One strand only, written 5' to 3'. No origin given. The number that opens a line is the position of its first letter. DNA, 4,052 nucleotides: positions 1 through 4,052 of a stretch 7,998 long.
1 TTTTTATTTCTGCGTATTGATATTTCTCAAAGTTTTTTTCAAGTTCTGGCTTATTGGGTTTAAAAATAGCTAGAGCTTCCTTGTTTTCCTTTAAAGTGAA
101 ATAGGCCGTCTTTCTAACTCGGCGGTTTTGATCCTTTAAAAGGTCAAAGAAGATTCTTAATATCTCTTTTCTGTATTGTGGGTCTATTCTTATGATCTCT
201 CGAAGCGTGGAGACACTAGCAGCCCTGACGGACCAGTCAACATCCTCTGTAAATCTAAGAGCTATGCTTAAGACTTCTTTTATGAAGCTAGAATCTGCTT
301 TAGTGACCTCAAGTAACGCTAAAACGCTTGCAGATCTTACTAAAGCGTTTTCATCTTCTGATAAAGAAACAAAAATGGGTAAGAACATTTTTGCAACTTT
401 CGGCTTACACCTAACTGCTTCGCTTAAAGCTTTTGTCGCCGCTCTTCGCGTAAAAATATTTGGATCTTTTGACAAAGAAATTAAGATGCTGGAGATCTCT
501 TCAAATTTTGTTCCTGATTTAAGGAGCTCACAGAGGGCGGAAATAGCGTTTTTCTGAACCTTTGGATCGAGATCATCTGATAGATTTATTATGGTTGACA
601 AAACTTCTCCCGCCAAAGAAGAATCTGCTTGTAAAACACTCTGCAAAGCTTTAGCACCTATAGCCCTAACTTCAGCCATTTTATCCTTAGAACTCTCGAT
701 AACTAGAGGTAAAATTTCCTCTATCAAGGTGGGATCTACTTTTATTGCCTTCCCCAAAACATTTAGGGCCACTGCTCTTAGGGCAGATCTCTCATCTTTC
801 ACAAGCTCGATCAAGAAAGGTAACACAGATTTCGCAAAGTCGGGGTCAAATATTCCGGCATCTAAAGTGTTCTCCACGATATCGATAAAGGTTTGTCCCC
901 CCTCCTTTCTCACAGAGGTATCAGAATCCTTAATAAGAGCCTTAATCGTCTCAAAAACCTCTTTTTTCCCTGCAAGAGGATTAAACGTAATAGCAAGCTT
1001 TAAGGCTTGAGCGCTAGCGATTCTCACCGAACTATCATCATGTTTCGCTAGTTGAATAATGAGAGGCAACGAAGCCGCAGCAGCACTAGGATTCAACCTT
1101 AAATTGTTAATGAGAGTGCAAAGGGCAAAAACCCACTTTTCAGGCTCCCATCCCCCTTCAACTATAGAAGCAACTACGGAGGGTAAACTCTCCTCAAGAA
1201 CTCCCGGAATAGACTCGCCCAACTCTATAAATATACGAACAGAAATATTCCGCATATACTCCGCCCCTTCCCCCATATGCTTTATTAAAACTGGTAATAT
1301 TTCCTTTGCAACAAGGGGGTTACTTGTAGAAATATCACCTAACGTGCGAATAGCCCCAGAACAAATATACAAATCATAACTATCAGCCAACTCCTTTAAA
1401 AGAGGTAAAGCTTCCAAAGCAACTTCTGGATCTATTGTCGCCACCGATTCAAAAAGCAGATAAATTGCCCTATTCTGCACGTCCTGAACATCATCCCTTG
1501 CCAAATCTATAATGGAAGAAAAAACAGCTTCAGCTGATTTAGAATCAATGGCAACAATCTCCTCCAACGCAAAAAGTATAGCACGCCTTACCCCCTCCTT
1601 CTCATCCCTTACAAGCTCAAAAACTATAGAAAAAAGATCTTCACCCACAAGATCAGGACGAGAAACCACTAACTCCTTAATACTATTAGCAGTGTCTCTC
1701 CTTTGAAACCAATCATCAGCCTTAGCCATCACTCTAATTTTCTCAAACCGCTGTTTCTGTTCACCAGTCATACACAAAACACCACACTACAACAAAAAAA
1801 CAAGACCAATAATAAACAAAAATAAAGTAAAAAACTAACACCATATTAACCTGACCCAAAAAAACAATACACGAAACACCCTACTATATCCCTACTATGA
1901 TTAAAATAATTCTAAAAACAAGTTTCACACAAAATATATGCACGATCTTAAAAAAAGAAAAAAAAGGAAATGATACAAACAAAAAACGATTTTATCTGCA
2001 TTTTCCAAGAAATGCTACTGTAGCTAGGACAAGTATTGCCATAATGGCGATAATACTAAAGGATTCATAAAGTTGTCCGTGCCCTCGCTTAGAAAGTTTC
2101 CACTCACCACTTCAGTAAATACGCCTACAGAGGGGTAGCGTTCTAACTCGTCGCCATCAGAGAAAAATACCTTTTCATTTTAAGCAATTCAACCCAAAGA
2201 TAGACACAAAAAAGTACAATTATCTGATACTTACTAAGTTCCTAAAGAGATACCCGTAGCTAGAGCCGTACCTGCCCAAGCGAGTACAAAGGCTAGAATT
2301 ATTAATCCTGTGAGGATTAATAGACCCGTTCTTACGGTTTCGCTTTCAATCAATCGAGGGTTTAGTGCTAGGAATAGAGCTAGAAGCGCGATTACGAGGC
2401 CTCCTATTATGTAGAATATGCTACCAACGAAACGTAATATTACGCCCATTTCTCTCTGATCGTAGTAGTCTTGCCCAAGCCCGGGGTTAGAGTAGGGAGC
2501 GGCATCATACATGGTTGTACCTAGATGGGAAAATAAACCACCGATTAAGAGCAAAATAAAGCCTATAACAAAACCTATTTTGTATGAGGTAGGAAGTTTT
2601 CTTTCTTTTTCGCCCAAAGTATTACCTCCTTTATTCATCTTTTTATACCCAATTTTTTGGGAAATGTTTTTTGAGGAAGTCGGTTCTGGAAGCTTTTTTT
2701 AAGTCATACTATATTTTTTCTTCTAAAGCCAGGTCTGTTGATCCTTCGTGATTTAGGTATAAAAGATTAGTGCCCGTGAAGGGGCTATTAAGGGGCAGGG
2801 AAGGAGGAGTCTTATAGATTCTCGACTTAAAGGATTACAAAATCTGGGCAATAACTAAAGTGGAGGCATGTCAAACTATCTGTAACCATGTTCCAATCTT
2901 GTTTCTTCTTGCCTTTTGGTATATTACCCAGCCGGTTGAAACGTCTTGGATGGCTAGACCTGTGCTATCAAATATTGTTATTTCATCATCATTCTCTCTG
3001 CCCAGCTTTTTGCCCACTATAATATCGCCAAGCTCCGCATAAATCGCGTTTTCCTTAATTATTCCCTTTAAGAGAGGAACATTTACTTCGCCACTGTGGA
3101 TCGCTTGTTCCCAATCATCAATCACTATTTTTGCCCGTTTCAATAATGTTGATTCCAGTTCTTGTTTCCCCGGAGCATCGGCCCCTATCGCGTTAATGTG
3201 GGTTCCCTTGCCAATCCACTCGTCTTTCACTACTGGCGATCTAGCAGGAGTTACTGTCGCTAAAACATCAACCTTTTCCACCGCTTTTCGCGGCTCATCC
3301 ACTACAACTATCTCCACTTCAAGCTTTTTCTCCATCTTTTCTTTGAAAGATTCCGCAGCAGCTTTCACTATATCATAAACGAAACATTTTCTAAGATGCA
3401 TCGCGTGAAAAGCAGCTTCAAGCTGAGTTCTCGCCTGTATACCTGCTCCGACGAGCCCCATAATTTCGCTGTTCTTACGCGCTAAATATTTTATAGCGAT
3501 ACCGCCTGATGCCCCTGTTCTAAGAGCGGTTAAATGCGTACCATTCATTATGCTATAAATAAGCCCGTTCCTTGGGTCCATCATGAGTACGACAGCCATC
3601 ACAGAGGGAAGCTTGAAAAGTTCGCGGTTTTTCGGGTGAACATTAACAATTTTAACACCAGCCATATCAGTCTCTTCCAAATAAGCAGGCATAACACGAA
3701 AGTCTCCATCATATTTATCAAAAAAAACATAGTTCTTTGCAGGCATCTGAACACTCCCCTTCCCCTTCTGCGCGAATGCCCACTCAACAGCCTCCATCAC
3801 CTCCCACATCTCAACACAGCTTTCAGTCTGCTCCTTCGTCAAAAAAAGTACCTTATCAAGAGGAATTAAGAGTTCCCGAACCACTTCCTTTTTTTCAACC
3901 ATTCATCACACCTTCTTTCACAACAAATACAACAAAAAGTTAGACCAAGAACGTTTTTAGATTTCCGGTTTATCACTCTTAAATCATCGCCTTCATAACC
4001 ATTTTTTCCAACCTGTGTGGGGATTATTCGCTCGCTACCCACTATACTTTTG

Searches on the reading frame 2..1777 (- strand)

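Call 4: search_protein_families(library=pfam, proteins=[window:2-1777:-], max_evalue=0.01)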
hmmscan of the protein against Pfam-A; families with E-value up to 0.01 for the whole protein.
window:2-1777:- (592 aa): 24 families
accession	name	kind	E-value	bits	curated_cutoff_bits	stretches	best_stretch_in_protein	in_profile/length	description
PF02985.28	HEAT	-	4.6e-35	116.8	23.5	0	465-492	1-28/31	HEAT repeat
PF13646.12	HEAT_2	-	2.1e-31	108.5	27.7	3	398-488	6-87/88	HEAT repeats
PF01602.26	Adaptin_N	-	7.1e-19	68.2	37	3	99-351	56-299/524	Adaptin N terminal region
PF12717.13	Cnd1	-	2.9e-18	66.9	26.4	2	333-460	2-129/162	non-SMC mitotic condensation complex subunit 1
PF13513.12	HEAT_EZ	-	7.5e-18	65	27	0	443-488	3-52/55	HEAT-like repeat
PF20168.4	PDS5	-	7.9e-17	60.8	27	3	311-453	236-386/1053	Sister chromatid cohesion protein PDS5 protein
PF08713.17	DNA_alkylation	-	3.5e-13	50.2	21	2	471-537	127-191/213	DNA alkylation repair enzyme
PF22928.2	INTS1_R4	-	1.6e-11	44.5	27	0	312-373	28-89/102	Integrator complex subunit 1, R4 domain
PF24987.1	HEAT_EF3_N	-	1.1e-10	42.2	32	0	271-361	22-110/169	EF3 N-terminal HEAT repeat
PF22646.2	PPP2R1A-like_HEAT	-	3.3e-10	40.7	27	0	317-372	7-64/78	PPP2R1A-like HEAT repeat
PF25151.1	TPR_Trm732_C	-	4e-10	40.2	27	0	351-410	94-147/159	Trm732, C-terminal TPR repeats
PF25786.1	HEAT_GCN1_C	-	8.1e-10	39.4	27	0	422-505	22-108/151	GCN1-like, C-terminal HEAT repeats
PF12719.13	Cnd3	-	1.1e-08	35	25.8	0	349-419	21-91/288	Nuclear condensing complex subunits, C-term domain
PF12755.13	Vac14_Fab1_bd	-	2.3e-08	35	22.1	0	332-420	9-96/97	Vacuolar 14 Fab1-binding region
PF21581.3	SCD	-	2.9e-08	34.4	27.5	0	512-563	2-55/75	Stromalin conservative domain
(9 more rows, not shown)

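Call 5: search_protein_families(library=ncbifam, proteins=[window:2-1777:-], max_evalue=0.01)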
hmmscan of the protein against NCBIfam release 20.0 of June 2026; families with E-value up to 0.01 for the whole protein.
window:2-1777:- (592 aa): 5 families
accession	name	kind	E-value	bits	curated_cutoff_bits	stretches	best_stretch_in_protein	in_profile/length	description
NF010374.0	PRK13800.1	equivalog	2e-11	42.9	1196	1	358-524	747-894/898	fumarate reductase/succinate dehydrogenase flavoprotein subunit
NF007244.0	PRK09687.1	equivalog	6.7e-11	42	275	1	427-566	54-188/285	putative lyase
NF045662.1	DVU0298_fam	equivalog_domain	9.5e-09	35.1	75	0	447-534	86-178/213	DVU0298 family protein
NF058505.1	phyc_lyase_CpeY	equivalog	3.4e-05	22.6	600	0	392-454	147-205/419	C-phycoerythrin alpha-cysteine-82 phycoerythrobilin lyase CpeY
NF058515.1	phyc_lyase_CpcF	equivalog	0.00011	21.9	220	0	497-552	131-189/200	C-phycocyanin alpha-cysteine-84 phycocyanobilin lyase subunit CpcF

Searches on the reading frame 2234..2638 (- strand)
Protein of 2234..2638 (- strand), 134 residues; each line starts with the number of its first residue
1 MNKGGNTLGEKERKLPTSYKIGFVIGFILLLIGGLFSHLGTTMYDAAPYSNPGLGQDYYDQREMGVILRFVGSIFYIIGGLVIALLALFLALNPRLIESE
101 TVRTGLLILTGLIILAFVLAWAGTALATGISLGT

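Call 4: search_protein_families(library=pfam, proteins=[window:2234-2638:-], max_evalue=0.01)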
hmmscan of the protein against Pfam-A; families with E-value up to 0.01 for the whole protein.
window:2234-2638:- (134 aa): 1 family
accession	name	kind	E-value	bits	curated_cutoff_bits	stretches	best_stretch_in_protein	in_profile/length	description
PF12650.12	DUF3784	-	0.0082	16.8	28.1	0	24-119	2-88/94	Domain of unknown function (DUF3784)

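Call 5: search_protein_families(library=ncbifam, proteins=[window:2234-2638:-], max_evalue=0.01)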
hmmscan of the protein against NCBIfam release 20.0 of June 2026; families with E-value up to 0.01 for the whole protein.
window:2234-2638:- (134 aa): 0 families

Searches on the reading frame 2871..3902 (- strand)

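Call 4: search_protein_families(library=pfam, proteins=[window:2871-3902:-], max_evalue=0.01)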
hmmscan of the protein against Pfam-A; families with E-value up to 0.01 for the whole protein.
window:2871-3902:- (343 aa): 2 families
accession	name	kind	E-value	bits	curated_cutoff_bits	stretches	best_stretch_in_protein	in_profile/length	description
PF02423.21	OCD_Mu_crystall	-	2.1e-105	352.6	24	1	19-333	4-312/314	Ornithine cyclodeaminase/mu-crystallin family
PF01488.26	Shikimate_DH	-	0.0018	18.8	24.3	1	144-233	11-98/138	Shikimate / quinate 5-dehydrogenase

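Call 5: search_protein_families(library=ncbifam, proteins=[window:2871-3902:-], max_evalue=0.01)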
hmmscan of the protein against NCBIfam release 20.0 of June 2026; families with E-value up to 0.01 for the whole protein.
window:2871-3902:- (343 aa): 13 families
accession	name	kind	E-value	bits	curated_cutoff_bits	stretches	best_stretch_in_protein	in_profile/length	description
TIGR02371.1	ala_DH_arch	equivalog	3.3e-130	434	409.15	1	17-340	1-322/325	alanine dehydrogenase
NF006379.0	PRK08618.1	equivalog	7.9e-88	294.9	417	1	19-340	2-324/326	ornithine cyclodeaminase family protein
NF006141.0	PRK08291.1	equivalog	2.4e-66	224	408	1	17-340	3-328/330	cyclodeaminase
TIGR02992.1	ectoine_eutC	equivalog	8.9e-58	195.9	471.65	1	20-338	3-323/326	ectoine utilization protein EutC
NF004793.0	PRK06141.1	equivalog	1.5e-56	191.7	322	1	20-332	3-312/314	bifunctional Delta(1)-pyrroline-2-carboxylate/Delta(1)-piperideine-2-carboxylate reductase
NF005296.0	PRK06823.1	equivalog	1.4e-54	185.2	438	1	21-330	4-312/315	ornithine cyclodeaminase family protein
NF045643.1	ImmsucRedBhcD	equivalog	3.9e-54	184.2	500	1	25-337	8-316/321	iminosuccinate reductase BhcD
NF005762.1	PRK07589.1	equivalog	9.3e-53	179.3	350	1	68-343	54-321/334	ornithine cyclodeaminase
TIGR03944.1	dehyd_SbnB_fam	equivalog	5.2e-49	167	326.9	1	19-341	2-325/327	2,3-diaminopropionate biosynthesis protein SbnB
NF005011.0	PRK06407.1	subfamily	1.2e-37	129.8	337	1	19-329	3-297/302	ornithine cyclodeaminase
NF005603.0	PRK07340.1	equivalog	2.7e-36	125.4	266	1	20-331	6-303/307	delta(1)-pyrroline-2-carboxylate reductase family protein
NF004848.0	PRK06199.1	subfamily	2.2e-33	115.8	362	1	65-341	75-371/379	tyramine oxidase subunit B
NF045512.1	PyrPipCarbRedLhpI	equivalog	2.6e-27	95.8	400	1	22-270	4-244/298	bifunctional Delta(1)-pyrroline-2-carboxylate/Delta(1)-piperideine-2-carboxylate reductase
